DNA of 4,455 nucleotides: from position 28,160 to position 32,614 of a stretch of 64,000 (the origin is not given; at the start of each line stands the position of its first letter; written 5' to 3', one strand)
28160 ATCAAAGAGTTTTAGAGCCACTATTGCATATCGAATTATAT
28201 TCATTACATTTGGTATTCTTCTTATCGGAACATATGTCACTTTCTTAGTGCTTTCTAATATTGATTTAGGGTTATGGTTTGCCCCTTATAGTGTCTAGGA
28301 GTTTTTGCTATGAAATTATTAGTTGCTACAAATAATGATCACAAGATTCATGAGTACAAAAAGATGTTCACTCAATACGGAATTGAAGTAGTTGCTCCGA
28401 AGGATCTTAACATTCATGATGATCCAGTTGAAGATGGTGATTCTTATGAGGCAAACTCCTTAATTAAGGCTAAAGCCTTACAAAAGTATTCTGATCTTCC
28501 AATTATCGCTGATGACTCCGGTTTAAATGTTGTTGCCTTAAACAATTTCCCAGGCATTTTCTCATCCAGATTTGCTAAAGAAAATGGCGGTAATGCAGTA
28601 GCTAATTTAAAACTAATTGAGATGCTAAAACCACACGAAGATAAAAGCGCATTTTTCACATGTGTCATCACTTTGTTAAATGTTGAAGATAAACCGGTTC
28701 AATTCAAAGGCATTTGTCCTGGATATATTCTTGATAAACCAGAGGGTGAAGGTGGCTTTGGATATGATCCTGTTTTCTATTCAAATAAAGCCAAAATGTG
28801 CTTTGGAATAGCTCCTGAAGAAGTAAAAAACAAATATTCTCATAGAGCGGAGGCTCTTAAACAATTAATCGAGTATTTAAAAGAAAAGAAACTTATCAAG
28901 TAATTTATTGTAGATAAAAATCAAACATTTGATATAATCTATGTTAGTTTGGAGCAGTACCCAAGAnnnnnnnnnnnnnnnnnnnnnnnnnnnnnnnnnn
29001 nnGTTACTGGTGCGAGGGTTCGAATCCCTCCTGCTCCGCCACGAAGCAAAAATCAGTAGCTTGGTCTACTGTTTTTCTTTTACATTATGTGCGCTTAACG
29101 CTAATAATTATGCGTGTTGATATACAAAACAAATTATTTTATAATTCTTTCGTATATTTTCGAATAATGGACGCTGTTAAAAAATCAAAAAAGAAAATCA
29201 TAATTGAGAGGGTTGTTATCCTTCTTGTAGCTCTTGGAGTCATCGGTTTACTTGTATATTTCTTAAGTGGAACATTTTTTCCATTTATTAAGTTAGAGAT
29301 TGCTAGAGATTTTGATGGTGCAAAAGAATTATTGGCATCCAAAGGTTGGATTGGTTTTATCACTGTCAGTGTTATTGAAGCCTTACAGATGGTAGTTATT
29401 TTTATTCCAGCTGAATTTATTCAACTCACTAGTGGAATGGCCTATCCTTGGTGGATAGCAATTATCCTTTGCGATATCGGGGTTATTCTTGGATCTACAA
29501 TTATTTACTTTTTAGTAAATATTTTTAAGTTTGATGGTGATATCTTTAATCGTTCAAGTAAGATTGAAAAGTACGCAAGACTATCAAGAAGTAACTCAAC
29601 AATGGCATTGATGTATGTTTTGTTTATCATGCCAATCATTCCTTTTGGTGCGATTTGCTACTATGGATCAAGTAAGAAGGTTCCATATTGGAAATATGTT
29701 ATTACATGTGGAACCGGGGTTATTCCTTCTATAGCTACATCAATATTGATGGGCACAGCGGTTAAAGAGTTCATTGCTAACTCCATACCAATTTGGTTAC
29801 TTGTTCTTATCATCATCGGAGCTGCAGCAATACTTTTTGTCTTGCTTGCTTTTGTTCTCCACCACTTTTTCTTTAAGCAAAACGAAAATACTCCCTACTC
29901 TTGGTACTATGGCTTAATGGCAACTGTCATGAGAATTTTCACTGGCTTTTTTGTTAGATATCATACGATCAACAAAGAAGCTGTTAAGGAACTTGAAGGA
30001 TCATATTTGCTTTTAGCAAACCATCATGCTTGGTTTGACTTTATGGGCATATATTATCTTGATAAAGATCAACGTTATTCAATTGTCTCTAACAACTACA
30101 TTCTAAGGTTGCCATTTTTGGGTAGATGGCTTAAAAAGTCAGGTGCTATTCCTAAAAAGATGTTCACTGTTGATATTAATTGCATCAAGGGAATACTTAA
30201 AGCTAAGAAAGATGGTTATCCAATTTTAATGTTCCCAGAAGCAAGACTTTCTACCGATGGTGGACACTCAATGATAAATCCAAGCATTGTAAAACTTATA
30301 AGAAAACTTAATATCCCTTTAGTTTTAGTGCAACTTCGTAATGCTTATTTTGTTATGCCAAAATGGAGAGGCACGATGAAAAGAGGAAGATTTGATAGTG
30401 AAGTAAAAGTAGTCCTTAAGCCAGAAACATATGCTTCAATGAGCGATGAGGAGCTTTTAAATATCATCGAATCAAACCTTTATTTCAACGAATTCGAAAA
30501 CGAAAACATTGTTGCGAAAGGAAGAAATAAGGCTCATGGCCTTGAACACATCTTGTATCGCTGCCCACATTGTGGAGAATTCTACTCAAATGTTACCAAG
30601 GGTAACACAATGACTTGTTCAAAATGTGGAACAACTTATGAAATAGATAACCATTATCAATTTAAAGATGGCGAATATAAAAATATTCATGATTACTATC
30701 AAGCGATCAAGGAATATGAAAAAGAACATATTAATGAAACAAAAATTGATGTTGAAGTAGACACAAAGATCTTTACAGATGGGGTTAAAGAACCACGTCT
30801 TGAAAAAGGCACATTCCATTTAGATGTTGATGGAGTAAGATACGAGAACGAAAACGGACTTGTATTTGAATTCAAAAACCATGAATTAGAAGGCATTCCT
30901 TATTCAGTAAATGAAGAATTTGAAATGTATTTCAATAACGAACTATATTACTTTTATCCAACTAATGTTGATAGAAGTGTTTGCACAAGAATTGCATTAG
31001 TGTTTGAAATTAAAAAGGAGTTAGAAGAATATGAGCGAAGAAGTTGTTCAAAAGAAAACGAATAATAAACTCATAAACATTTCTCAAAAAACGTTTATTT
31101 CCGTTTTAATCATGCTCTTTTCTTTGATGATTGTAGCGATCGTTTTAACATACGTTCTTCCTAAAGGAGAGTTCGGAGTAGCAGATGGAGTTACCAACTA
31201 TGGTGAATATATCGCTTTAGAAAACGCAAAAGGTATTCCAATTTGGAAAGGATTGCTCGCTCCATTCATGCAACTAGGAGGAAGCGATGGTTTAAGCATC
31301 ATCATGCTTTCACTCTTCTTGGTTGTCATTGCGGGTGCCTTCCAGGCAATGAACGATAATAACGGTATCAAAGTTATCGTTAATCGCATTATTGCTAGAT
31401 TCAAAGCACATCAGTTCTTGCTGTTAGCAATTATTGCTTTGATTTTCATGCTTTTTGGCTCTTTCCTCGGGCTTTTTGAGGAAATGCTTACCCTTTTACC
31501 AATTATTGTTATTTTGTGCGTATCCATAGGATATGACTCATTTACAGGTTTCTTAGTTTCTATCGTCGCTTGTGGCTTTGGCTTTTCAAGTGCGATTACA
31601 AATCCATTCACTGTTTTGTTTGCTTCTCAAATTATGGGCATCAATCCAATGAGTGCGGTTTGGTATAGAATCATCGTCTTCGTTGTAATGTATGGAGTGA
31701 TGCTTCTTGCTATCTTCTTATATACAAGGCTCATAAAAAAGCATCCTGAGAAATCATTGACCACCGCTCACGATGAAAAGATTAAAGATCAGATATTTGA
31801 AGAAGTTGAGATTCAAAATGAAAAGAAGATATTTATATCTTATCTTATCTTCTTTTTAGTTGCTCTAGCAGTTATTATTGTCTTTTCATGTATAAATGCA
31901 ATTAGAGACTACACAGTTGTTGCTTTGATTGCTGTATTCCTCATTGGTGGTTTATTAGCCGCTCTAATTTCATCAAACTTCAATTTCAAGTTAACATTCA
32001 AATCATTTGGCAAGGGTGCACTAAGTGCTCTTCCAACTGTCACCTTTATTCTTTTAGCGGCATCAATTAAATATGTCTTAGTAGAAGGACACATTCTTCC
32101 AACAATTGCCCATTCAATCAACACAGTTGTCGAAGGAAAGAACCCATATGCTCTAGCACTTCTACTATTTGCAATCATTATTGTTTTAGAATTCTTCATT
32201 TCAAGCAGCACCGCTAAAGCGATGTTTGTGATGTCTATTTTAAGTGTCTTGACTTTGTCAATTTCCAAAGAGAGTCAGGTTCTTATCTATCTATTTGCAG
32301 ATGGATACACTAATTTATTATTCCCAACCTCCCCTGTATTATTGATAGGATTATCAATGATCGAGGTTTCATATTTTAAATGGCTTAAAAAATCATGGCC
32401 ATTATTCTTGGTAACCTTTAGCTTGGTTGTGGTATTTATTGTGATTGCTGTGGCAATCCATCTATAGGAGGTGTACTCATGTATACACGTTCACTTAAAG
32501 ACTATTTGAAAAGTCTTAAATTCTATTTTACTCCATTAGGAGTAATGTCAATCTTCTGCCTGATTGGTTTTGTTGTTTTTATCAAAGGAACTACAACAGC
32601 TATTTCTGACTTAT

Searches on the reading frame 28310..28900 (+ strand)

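Call 35: search_protein_families(library=pfam, proteins=[window:28310-28900:+], max_evalue=0.001)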
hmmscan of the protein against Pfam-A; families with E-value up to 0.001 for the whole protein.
window:28310-28900:+ (197 aa): 1 family
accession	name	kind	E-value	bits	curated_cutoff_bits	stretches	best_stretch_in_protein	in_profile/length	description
PF01725.21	Ham1p_like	-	6e-55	186.5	22.5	1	3-189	1-186/186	Ham1 family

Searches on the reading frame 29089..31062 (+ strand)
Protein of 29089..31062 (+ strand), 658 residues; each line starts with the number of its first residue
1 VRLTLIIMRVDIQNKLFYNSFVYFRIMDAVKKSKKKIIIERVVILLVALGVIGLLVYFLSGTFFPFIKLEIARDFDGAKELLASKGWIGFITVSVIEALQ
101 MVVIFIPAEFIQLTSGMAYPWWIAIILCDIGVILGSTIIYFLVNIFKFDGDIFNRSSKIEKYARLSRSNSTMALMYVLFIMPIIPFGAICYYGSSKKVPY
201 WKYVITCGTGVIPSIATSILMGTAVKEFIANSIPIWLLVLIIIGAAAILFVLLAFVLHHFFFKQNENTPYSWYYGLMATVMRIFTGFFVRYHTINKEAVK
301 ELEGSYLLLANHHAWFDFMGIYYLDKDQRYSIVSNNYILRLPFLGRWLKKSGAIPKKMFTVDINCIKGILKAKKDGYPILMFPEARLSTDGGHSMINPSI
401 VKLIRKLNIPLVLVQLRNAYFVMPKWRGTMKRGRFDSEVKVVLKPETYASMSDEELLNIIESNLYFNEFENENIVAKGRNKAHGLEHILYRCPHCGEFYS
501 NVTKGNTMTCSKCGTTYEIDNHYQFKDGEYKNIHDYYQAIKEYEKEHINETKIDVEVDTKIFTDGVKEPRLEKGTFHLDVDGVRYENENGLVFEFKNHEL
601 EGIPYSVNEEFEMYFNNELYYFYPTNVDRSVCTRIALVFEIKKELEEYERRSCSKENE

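Call 33: search_protein_families(library=pfam, proteins=[window:29089-31062:+], max_evalue=0.00001)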
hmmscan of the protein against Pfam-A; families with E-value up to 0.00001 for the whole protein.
window:29089-31062:+ (658 aa): 2 families
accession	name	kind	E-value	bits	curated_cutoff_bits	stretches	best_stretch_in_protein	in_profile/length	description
PF01553.26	Acyltransferase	-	9.6e-12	45.3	23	1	295-412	6-127/132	Acyltransferase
PF09335.16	VTT_dom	-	1.1e-11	45.7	33.9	1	106-222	1-121/123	VTT domain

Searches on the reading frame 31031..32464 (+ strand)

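Call 33: search_protein_families(library=pfam, proteins=[window:31031-32464:+], max_evalue=0.00001)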
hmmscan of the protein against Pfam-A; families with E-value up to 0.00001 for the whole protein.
window:31031-32464:+ (478 aa): 1 family
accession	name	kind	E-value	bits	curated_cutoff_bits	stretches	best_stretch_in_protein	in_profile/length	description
PF03606.21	DcuC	-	2.3e-48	165.3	23.1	1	24-474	3-460/461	C4-dicarboxylate anaerobic carrier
